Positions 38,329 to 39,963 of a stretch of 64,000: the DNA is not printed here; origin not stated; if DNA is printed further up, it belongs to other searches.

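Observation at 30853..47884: Cell-envelope island: giant vWA surface protein, five tandem paralogous membrane proteins, Cys-rich modules, SPFH and pilin-like proteins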

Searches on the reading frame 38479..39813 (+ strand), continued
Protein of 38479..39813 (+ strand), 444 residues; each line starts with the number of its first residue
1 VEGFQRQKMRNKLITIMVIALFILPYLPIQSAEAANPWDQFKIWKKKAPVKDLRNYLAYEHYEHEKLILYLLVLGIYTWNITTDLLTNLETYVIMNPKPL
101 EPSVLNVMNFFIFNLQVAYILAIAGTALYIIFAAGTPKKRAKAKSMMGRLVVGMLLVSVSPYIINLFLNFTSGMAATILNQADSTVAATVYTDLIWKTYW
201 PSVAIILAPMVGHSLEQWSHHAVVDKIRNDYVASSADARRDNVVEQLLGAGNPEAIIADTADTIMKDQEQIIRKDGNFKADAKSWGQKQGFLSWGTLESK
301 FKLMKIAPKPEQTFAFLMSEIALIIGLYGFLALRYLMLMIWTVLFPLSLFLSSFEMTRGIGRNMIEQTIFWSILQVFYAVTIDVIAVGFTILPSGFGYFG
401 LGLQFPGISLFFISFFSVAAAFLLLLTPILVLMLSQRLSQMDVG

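Call 45: search_protein_families(library=pfam, proteins=[L012:15748-17538:+, window:38479-39813:+, L012:9597-9914:+, L007:14939-17164:-], max_evalue=10)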
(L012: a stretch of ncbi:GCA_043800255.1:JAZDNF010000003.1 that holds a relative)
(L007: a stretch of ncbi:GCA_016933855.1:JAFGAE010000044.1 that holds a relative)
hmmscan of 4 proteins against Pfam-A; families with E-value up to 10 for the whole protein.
L012:15748-17538:+ (596 aa): 2 families
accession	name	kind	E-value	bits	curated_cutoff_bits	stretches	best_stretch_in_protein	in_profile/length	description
PF04610.19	TrbL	-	0.00039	20.7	25.9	1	166-281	94-212/215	TrbL/VirB6 plasmid conjugal transfer protein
PF18895.5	T4SS_pilin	-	0.062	13.8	26.6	1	83-137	16-69/71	Type IV secretion system pilin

window:38479-39813:+ (444 aa): 1 family
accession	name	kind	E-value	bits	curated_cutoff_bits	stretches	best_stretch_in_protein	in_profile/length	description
PF19758.4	DUF6245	-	0.012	16.1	25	1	235-309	25-99/171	Family of unknown function (DUF6245)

L012:9597-9914:+ (105 aa): 6 families
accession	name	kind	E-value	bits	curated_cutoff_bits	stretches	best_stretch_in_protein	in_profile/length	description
PF18895.5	T4SS_pilin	-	1.2e-13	51.4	26.6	1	33-98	7-71/71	Type IV secretion system pilin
PF04956.18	TrbC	-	9.9e-07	29.3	27.9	1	3-97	17-97/98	TrbC/VIRB2 pilin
PF24431.1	DUF7554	-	0.032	15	25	1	77-101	8-32/60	Family of unknown function (DUF7554)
PF07331.16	TctB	-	0.037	14.6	29.1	1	5-103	5-97/137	Tripartite tricarboxylate transporter TctB family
PF04608.18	PgpA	-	0.048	14.1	28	1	10-93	7-87/141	Phosphatidylglycerophosphatase A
PF18949.5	DUF5693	-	7.4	5.4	29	1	4-100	325-424/609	Family of unknown function (DUF5693)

L007:14939-17164:- (741 aa): 10 families
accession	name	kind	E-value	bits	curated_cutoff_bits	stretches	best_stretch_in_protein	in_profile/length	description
PF19044.6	P-loop_TraG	-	2.2e-24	86.3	25.8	1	221-519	27-339/413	TraG P-loop domain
PF12846.13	AAA_10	-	9.4e-16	58.2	27.5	2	411-488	217-295/362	AAA-like domain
PF01935.23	DUF87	-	4.8e-13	50.2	23.2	1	209-344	9-134/220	Helicase HerA, central domain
PF01580.24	FtsK_SpoIIIE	-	0.00019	21.4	24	1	201-306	19-126/221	FtsK/SpoIIIE family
PF13401.12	AAA_22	-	0.00026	21.7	27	2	225-250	7-32/130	AAA domain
PF19200.6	MupG_N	-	0.012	15.6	24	1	555-619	40-104/237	6-phospho-N-acetylmuramidase, N-terminal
PF06032.18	S-Me-THD_N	-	0.015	15.7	27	1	228-261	12-45/158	S-Me-THD-like, N-terminal domain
PF01637.24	ATPase_2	-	0.03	14.5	33.2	1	396-461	78-138/225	ATPase domain predominantly from Archaea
PF16796.11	Microtub_bd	-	0.16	12.3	27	1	222-242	90-110/155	Microtubule binding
PF06419.17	COG6_N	-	1.7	9.3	27.4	1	493-523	82-112/114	Conserved oligomeric complex COG6, N-terminal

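Call 55: find_homologous_proteins(query=L007:14939-17164:-, max_evalue=0.00001)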
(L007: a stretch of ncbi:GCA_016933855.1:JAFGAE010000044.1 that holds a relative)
Query L007:14939-17164:- (741 aa): 469 proteins with E <= 0.00001 among 8000 candidates; the best 120 are listed.
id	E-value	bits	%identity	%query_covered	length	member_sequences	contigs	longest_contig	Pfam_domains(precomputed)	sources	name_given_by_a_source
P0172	0.0e+0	1619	100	100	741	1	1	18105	PF19044.7,PF01935.24,PF12846.14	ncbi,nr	ncbi:MAG: ATP-binding protein, partial [Candidatus Altiarchaeota archaeon]|nr:ATP-binding protein [C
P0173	0.0e+0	1476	89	99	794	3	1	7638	PF19044.7,PF01935.24,PF12846.14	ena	-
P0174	0.0e+0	1467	88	99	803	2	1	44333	PF19044.7,PF01935.24,PF12846.14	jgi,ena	-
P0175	0.0e+0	1465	88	99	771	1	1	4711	PF19044.7,PF01935.24,PF12846.14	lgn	-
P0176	0.0e+0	1459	88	99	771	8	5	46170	PF19044.7,PF01935.24,PF12846.14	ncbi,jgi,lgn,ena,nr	ncbi:MAG TPA: DUF87 domain-containing protein [Candidatus Altiarchaeales archaeon]|nr:DUF87 domain-c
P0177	0.0e+0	1423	86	99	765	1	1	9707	PF19044.7,PF01935.24,PF12846.14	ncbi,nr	ncbi:MAG: ATP-binding protein [Candidatus Altiarchaeota archaeon]|nr:ATP-binding protein [Candidatus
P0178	0.0e+0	1420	85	100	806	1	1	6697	PF19044.7,PF01935.24,PF12846.14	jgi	-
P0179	0.0e+0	1417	85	99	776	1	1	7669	PF19044.7,PF01935.24,PF12846.14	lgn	-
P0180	0.0e+0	1413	85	100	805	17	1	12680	PF19044.7,PF01935.24,PF12846.14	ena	-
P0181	0.0e+0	1411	85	99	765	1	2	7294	PF19044.7,PF01935.24,PF12846.14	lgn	-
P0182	0.0e+0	1296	77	99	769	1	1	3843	PF19044.7,PF01935.24,PF12846.14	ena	-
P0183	0.0e+0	1264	75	99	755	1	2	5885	PF19044.7,PF01935.24,PF12846.14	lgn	-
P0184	0.0e+0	1264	75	99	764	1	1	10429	PF19044.7,PF01935.24,PF12846.14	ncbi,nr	ncbi:MAG: ATP-binding protein [Candidatus Altiarchaeota archaeon]|nr:ATP-binding protein [Candidatus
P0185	0.0e+0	1264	75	99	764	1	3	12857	PF19044.7,PF01935.24,PF12846.14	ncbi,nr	ncbi:MAG: ATP-binding protein [Candidatus Altiarchaeales archaeon]|nr:ATP-binding protein [Candidatu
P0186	0.0e+0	1263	75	99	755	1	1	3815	PF19044.7,PF01935.24,PF12846.14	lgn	-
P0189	0.0e+0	1260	75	99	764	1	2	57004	PF19044.7,PF01935.24,PF12846.14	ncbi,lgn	-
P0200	0.0e+0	1205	70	100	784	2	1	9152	PF19044.7,PF01935.24,PF12846.14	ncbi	-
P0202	0.0e+0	1187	70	99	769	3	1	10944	PF19044.7,PF01935.24,PF12846.14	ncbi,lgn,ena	-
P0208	0.0e+0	1153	69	99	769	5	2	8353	PF19044.7,PF01935.24,PF12846.14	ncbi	-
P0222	0.0e+0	1126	66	99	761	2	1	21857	PF19044.7,PF01935.24,PF12846.14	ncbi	-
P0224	0.0e+0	1126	67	99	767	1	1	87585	PF19044.7,PF01935.24,PF12846.14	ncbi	-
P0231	0.0e+0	1115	64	99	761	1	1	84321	PF19044.7,PF01935.24,PF12846.14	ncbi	-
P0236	0.0e+0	1113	67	99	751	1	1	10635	PF19044.7,PF01935.24,PF12846.14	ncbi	-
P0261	0.0e+0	1081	63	99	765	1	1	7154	PF19044.7,PF01935.24,PF12846.14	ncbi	-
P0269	0.0e+0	1066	64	99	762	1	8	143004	PF19044.7,PF01935.24,PF12846.14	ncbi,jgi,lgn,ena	-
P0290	4.9e-189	648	43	99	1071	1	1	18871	PF19044.7,PF01935.24,PF12846.14,PF26593.2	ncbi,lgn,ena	-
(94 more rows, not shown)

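Call 60: search_protein_families(library=pfam, proteins=[L006:3372-10004:+, L007:2-4834:+, L009:1145-8329:+], max_evalue=0.01)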
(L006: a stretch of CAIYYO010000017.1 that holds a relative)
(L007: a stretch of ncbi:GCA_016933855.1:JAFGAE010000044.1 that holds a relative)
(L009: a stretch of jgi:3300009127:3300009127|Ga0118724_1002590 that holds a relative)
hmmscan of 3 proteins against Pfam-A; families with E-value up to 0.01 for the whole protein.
L006:3372-10004:+ (2210 aa): 1 family
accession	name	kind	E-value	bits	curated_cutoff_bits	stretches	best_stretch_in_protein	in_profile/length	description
PF00092.34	VWA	-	0.00065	20.4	23.8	1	1096-1139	1-45/174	von Willebrand factor type A domain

L007:2-4834:+ (1610 aa): 3 families
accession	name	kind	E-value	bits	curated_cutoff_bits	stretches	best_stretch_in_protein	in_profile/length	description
PF00092.34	VWA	-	2.7e-10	41.2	23.8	1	822-972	35-173/174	von Willebrand factor type A domain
PF13519.12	VWA_2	-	8.9e-05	23.5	27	1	803-907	18-107/107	von Willebrand factor type A domain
PF24684.1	Vgb_lyase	-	0.0046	16.2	50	0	95-188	74-166/290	Virginiamycin B lyase family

L009:1145-8329:+ (2394 aa): 2 families
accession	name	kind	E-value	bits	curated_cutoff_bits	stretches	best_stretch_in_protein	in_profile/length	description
PF18911.6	PKD_4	-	7.4e-21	74.4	27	1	2234-2317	2-85/85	PKD domain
PF00801.26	PKD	-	1.2e-15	57.7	23.5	1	2243-2312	4-77/80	PKD domain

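Call 64: find_related_loci(query=A4, collection=metagenome_contigs, flank=10000)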
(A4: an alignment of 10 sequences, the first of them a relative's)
Query A4 (741 aa) in metagenome_contigs; peptide patterns used: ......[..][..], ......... (x = any residue, [..] = any of these).
600 stretches matched a pattern (row limit reached: there are more); 242 encode a relative of the query (tblastn E <= 1e-3); the best 80 are kept; 80 distinct loci.
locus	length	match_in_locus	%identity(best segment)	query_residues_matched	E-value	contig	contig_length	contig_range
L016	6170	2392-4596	88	1-735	0e+0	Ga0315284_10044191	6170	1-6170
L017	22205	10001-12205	88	1-735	0e+0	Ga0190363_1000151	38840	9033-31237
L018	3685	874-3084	87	1-737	0e+0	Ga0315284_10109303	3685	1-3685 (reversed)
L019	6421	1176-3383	85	1-737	0e+0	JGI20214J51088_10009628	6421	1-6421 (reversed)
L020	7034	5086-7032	86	1-650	0e+0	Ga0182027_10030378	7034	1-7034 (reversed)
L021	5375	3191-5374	75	1-728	0e+0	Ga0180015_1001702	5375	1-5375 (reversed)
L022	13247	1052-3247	69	2-733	0e+0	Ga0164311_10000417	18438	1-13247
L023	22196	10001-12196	68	2-733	0e+0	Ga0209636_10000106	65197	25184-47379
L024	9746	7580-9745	70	2-723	0e+0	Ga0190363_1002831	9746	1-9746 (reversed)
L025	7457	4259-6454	69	2-733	0e+0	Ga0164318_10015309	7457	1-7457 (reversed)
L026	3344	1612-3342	88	1-576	0e+0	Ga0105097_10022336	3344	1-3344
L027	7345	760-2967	66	1-736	0e+0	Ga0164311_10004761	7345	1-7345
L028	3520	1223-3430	66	1-736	0e+0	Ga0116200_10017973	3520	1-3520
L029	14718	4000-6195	68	1-732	0e+0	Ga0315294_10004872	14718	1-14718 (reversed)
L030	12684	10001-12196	68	1-732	0e+0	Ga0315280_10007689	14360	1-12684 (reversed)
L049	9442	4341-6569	41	1-732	2e-180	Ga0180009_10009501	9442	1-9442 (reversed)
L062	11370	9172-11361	40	1-715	1e-165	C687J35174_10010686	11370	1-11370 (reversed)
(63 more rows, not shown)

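Call 66: list_cluster_members(proteins=[P0202, P0290, P0200, P0208, P0222, P0224, P0231, P0236, P0261, P0189])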
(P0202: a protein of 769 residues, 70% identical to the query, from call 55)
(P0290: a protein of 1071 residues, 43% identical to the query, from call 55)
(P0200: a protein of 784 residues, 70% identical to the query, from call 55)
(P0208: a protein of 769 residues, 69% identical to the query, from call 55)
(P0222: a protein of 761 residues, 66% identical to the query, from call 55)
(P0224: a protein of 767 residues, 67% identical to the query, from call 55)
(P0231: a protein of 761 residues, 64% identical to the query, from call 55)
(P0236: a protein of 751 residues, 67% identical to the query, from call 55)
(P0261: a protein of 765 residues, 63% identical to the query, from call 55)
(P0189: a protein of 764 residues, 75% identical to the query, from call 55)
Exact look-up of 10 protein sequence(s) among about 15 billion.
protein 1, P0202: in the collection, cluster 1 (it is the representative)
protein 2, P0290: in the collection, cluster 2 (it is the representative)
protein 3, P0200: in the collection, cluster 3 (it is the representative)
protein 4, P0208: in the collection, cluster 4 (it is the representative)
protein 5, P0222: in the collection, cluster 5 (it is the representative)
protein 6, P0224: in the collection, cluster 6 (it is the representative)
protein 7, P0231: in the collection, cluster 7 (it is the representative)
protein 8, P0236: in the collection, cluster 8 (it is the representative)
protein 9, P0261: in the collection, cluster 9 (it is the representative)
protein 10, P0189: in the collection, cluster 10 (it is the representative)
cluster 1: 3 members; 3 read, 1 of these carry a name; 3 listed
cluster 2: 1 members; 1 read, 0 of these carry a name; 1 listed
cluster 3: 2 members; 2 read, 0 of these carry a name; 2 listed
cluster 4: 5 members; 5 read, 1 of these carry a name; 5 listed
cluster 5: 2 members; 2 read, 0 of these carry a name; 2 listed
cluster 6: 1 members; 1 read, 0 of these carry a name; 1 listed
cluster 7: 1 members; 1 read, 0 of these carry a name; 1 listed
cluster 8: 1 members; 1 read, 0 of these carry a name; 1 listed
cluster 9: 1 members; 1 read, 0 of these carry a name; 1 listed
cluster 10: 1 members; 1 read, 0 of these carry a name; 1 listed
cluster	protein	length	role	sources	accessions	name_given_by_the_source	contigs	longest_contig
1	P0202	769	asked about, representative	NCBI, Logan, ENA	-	-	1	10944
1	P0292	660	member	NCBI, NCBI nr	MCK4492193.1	MAG: ATP-binding protein, partial [Candidatus Altiarchaeales archaeon] | ATP-binding protein [Candidatus Altiarchaeales archaeon]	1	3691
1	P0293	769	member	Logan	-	-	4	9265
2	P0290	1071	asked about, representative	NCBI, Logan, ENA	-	-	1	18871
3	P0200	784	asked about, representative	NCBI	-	-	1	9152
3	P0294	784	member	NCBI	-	-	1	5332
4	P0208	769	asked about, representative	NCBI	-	-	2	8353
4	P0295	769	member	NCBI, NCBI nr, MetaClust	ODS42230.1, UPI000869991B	MAG: hypothetical protein MSIBF_02525 [Candidatus Altiarchaeales archaeon IMC4] | status=active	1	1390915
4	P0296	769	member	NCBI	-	-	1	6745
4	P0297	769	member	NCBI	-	-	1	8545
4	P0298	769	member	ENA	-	-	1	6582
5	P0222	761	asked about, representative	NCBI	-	-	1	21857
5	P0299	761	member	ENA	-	-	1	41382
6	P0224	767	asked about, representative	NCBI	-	-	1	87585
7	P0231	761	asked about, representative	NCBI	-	-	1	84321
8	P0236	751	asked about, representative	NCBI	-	-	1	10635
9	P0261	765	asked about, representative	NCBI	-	-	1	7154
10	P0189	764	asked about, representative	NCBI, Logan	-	-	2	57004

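Call 67: find_encoding_contigs(protein=P0290, flank=10000, max_places=2)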
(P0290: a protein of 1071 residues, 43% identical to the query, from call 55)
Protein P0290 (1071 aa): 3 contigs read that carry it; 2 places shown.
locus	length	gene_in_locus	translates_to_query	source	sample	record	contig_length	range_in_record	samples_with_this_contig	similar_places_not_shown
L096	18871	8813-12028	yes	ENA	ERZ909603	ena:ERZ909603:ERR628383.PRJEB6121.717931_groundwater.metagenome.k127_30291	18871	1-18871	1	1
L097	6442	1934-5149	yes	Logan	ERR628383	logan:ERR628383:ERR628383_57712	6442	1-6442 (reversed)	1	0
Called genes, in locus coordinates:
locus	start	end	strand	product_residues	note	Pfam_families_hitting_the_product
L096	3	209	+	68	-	?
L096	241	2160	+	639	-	-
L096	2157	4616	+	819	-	-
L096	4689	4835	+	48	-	-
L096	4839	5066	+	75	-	-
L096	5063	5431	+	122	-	PF04956:TrbC, PF18895:T4SS_pilin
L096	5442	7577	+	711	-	-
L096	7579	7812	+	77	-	PF00125:Histone (weak), PF00808:CBFD_NFYB_HMF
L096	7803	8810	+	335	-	-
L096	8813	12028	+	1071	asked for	PF26593:TraC-like (weak), PF01935:DUF87, PF12846:AAA_10 (weak), PF19044:P-loop_TraG, PF12846:AAA_10 (weak)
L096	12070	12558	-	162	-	-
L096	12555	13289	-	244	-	PF00142:Fer4_NifH (weak), PF01656:CbiA, PF02374:ArsA_ATPase (weak), PF06564:CBP_BcsQ, PF07015:VirC1 (weak), PF09140:MipZ, PF10609:ParA, PF13614:AAA_31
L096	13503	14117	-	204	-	PF00589:Phage_integrase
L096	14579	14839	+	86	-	PF05402:PqqD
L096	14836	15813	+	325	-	PF04055:Radical_SAM, PF13353:Fer4_12 (weak), PF13186:SPASM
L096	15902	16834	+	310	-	PF00583:Acetyltransf_1, PF13508:Acetyltransf_7, PF08445:FR47, PF13527:Acetyltransf_9 (weak), PF13673:Acetyltransf_10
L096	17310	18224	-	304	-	PF03372:Exo_endo_phos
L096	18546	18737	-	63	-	-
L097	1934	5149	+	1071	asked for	PF26593:TraC-like (weak), PF01935:DUF87, PF12846:AAA_10 (weak), PF19044:P-loop_TraG, PF12846:AAA_10 (weak)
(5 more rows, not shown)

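Call 82: find_encoding_contigs(protein=P0269, flank=10000, max_places=1)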
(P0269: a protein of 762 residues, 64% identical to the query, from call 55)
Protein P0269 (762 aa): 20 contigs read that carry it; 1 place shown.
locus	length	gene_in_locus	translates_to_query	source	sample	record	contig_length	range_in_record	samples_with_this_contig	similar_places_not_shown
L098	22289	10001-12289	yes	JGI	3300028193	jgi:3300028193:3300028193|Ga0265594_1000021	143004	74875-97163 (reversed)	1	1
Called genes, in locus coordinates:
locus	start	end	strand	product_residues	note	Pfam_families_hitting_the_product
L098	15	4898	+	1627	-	-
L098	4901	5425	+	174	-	-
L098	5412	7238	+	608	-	-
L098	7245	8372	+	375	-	-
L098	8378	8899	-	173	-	-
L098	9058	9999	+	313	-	PF12666:PrgI (weak), PF26593:TraC-like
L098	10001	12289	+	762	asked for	PF01935:DUF87, PF19044:P-loop_TraG, PF12846:AAA_10 (weak)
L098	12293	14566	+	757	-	PF04956:TrbC (weak), PF18895:T4SS_pilin (weak)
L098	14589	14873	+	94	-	PF18895:T4SS_pilin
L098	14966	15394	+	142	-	PF18895:T4SS_pilin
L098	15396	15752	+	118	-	PF18895:T4SS_pilin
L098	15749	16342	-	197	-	-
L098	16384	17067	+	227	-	PF13489:Methyltransf_23 (faint), PF08241:Methyltransf_11, PF13649:Methyltransf_25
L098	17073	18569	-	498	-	PF18490:tRNA_bind_4, PF00587:tRNA-synt_2b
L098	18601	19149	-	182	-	PF00571:CBS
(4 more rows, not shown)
